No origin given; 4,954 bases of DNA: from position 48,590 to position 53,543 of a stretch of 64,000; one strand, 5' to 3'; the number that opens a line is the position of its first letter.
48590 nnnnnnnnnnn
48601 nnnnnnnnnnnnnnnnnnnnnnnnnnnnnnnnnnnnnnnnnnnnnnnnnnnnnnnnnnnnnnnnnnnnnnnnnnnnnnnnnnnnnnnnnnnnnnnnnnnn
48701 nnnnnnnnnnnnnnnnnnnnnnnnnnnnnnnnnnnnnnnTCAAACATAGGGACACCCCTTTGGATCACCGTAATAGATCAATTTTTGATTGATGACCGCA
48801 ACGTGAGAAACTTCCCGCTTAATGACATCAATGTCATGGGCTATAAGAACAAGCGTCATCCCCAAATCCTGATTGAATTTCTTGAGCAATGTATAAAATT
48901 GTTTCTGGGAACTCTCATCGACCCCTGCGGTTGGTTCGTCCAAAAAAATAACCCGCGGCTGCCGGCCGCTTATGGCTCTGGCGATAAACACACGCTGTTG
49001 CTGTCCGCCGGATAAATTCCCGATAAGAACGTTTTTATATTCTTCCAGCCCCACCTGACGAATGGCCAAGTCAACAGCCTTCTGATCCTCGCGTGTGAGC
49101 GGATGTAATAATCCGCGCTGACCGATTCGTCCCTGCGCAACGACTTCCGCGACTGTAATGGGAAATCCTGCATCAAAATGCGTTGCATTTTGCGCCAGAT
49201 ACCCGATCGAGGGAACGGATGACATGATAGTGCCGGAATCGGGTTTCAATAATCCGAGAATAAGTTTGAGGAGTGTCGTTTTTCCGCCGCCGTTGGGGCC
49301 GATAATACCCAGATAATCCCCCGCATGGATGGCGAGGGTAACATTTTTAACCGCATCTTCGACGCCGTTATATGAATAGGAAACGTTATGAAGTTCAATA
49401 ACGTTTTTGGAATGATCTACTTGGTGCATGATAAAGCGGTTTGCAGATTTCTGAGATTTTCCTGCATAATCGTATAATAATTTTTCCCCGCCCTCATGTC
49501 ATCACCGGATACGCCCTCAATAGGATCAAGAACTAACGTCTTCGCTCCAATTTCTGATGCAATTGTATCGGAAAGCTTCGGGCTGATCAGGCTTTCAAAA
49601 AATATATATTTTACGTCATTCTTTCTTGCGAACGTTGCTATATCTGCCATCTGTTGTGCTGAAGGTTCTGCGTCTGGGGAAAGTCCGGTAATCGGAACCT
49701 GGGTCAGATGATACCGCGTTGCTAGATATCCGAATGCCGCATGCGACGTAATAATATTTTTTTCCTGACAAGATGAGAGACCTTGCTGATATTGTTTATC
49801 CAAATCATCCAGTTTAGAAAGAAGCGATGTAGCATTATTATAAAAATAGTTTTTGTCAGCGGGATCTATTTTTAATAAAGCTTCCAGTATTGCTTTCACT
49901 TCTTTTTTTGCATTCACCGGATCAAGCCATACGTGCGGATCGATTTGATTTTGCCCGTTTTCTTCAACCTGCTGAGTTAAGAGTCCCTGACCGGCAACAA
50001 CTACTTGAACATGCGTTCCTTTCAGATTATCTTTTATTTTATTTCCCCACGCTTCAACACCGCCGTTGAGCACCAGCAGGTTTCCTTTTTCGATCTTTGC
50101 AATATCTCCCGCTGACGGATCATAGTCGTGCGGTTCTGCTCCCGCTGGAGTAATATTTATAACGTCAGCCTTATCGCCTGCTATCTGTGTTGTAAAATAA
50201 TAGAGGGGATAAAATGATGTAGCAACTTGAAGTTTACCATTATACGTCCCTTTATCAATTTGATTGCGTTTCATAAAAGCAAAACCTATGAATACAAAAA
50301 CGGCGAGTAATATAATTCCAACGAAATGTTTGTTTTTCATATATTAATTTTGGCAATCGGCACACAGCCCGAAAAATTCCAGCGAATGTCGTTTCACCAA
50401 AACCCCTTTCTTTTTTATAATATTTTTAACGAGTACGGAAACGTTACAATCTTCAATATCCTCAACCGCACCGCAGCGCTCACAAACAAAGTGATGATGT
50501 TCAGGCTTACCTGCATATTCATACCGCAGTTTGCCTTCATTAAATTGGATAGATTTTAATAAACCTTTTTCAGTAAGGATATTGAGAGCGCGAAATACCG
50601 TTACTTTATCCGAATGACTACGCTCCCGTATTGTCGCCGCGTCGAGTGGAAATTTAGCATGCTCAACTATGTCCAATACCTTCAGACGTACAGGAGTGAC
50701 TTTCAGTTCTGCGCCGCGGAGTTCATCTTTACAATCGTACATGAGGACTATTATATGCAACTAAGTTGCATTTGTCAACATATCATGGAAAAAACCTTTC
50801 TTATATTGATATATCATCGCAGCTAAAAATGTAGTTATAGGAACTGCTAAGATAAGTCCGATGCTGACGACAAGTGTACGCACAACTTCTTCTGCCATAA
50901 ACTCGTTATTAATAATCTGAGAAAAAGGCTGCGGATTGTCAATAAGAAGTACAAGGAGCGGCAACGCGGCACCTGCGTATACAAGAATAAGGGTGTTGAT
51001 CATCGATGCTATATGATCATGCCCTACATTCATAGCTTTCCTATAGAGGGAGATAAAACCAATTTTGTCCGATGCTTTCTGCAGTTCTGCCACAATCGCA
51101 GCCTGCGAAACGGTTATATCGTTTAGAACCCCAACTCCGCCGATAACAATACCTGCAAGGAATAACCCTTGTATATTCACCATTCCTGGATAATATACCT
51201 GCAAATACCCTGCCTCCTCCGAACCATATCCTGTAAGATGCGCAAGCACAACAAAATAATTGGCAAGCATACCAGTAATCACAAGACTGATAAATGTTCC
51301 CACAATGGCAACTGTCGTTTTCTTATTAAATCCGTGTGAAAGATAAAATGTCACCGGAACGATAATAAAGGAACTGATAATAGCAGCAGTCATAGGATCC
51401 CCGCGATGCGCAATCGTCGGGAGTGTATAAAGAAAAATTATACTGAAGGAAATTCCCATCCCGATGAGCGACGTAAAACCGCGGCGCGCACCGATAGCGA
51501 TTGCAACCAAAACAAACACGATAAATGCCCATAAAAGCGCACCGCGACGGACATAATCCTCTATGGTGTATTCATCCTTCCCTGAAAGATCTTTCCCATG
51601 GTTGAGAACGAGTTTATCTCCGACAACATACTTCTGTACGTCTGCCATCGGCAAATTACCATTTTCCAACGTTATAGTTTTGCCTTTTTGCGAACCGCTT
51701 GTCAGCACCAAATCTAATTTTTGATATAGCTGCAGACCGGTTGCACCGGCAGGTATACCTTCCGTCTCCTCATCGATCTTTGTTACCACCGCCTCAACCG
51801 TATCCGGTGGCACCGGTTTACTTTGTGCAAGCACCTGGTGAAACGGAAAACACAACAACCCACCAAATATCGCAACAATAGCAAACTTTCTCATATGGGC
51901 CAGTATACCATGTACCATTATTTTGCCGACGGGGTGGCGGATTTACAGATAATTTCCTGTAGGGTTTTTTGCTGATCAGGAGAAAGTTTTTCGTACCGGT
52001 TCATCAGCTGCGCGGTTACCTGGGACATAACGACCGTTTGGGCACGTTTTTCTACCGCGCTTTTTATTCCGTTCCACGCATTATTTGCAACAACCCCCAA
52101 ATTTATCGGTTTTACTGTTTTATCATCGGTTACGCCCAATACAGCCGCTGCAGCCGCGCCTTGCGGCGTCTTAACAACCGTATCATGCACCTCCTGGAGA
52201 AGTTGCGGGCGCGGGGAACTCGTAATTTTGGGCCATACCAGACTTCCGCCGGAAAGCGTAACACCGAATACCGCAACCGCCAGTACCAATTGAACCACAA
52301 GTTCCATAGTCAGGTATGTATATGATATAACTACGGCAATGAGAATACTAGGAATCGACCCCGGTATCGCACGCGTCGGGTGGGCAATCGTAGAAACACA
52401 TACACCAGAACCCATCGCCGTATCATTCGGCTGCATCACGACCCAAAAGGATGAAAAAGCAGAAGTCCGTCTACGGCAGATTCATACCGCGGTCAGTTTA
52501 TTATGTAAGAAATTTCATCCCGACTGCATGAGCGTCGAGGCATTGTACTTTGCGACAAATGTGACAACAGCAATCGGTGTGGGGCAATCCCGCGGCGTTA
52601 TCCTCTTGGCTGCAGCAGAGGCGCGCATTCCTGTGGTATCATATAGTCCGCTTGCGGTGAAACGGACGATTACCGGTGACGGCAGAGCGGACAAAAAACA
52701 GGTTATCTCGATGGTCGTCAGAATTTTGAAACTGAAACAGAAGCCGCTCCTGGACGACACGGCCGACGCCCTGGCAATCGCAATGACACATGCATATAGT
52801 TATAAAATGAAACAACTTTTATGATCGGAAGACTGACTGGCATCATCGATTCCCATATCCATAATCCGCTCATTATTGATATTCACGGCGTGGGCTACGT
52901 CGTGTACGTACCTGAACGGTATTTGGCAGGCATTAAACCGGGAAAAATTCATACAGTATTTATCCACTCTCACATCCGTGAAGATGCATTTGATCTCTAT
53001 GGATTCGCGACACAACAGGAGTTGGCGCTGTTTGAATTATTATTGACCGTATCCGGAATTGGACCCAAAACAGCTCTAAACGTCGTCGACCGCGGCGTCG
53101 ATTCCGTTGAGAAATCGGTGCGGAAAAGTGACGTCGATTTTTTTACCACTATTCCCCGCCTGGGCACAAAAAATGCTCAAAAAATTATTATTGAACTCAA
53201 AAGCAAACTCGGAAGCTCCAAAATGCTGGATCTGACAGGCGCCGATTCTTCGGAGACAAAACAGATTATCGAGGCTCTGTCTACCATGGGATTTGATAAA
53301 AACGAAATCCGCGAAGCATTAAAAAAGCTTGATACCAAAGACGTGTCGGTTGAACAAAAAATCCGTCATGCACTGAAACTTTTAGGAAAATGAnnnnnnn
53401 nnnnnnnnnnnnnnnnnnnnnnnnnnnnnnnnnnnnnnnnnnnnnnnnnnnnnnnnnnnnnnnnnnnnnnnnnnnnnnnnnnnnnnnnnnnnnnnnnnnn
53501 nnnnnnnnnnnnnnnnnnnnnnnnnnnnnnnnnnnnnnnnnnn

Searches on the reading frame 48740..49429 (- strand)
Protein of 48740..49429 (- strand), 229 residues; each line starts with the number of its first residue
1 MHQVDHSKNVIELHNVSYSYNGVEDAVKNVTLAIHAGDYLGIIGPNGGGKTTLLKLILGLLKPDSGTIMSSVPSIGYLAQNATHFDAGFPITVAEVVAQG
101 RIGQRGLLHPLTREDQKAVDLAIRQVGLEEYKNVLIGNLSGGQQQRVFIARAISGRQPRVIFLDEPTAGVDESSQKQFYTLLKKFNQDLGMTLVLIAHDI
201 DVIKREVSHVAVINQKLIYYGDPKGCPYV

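Call 38: search_protein_families(library=pfam, proteins=[window:48740-49429:-], max_evalue=0.0001)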
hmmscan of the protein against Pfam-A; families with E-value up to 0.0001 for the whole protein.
window:48740-49429:- (229 aa): 4 families
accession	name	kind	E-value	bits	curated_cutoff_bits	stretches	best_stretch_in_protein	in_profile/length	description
PF00005.33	ABC_tran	-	9.1e-27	94.8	25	1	27-168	1-137/137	ABC transporter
PF13304.12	AAA_21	-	1.1e-09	39.3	27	0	41-68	3-43/304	AAA domain, putative AbiEii toxin, Type IV TA system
PF00004.35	AAA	-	2.8e-05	25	21.2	0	152-207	52-118/131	ATPase family associated with various cellular activities (AAA)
PF02463.25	SMC_N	-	9.4e-05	22.4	40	0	40-212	27-211/220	RecF/RecN/SMC N terminal domain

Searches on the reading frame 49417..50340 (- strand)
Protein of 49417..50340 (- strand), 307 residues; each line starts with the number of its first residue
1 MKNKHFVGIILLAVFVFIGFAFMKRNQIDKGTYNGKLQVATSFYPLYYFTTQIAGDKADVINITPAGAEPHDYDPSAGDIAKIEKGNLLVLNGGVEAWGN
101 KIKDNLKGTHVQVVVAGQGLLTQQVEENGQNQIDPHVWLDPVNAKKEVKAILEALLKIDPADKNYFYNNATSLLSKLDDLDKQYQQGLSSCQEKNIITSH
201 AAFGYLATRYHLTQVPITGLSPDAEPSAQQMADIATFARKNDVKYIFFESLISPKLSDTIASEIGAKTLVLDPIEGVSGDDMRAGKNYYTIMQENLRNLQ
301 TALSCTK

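Call 38: search_protein_families(library=pfam, proteins=[window:49417-50340:-], max_evalue=0.0001)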
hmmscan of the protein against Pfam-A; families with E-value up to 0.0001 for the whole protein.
window:49417-50340:- (307 aa): 1 family
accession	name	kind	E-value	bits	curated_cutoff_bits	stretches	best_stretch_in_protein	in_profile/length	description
PF01297.22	ZnuA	-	4e-82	276.1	29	1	39-302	1-263/263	Zinc-uptake complex component A periplasmic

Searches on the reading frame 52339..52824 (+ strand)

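Call 84: search_protein_families(library=pfam, proteins=[window:52339-52824:+], max_evalue=0.0001)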
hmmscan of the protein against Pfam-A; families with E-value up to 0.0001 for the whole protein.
window:52339-52824:+ (161 aa): 1 family
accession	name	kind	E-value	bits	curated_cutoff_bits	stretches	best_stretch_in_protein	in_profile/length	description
PF02075.23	RuvC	-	3.1e-47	160.7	22.2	1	3-151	1-148/148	Crossover junction endodeoxyribonuclease RuvC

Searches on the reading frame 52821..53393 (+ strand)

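Call 84: search_protein_families(library=pfam, proteins=[window:52821-53393:+], max_evalue=0.0001)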
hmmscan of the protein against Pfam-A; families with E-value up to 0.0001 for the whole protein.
window:52821-53393:+ (190 aa): 5 families
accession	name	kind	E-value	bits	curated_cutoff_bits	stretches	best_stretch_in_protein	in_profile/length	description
PF14520.12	HHH_5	-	2e-16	60.7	27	1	71-127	1-56/57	Helix-hairpin-helix domain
PF01330.27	RuvA_N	-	2.1e-16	60.2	23.6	1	1-61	1-61/61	RuvA N terminal domain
PF07499.19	RuvA_C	-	1.4e-07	32.3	24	1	147-188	4-46/47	RuvA, C-terminal domain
PF09288.16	UBA_3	-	2.5e-06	27.7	20.4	1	147-179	10-42/55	Fungal ubiquitin-associated domain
PF08587.17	UBA_2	-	7e-05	23.2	23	0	148-185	4-39/45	Ubiquitin associated domain (UBA)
